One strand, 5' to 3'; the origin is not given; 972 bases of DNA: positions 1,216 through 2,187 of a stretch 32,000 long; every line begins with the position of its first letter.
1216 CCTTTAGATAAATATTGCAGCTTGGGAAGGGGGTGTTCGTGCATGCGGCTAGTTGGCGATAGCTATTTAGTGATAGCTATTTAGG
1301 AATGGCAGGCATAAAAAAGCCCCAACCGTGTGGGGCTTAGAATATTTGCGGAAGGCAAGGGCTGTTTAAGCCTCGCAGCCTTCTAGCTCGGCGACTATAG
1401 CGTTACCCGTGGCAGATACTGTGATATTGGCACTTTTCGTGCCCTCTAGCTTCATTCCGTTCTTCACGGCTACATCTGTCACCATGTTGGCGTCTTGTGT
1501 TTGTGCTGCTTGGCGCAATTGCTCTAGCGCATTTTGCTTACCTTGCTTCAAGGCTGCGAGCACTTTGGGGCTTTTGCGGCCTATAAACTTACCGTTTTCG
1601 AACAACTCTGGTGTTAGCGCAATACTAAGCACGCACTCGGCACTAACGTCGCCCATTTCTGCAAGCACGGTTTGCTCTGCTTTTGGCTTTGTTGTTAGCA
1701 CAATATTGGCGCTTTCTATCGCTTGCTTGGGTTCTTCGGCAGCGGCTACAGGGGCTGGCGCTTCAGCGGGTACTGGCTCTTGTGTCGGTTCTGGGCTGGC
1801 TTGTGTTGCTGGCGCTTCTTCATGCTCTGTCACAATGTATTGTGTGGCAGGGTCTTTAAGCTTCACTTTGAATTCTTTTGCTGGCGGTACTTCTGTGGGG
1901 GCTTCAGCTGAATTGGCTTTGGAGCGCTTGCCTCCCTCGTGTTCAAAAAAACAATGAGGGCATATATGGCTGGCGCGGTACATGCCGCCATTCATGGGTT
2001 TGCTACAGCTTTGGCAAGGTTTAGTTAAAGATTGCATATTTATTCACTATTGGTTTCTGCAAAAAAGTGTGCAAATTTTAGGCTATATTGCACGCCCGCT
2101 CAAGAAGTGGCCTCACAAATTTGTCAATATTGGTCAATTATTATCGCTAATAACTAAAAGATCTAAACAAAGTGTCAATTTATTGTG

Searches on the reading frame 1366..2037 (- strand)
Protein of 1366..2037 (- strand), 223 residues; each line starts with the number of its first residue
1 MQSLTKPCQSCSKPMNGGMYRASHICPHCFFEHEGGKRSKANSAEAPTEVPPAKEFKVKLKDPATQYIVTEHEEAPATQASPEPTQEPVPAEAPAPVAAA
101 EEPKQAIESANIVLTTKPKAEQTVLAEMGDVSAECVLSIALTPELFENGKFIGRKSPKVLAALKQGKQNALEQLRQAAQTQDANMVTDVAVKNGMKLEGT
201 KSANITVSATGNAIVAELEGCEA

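Call 8: search_protein_families(library=pfam, proteins=[window:1366-2037:-], max_evalue=0.001)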
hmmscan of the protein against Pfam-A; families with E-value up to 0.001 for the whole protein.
window:1366-2037:- (223 aa): 1 family
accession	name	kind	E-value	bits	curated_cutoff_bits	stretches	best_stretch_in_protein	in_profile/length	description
PF01906.23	YbjQ_1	-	6e-06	27.3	23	1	112-215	2-102/103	Putative heavy-metal-binding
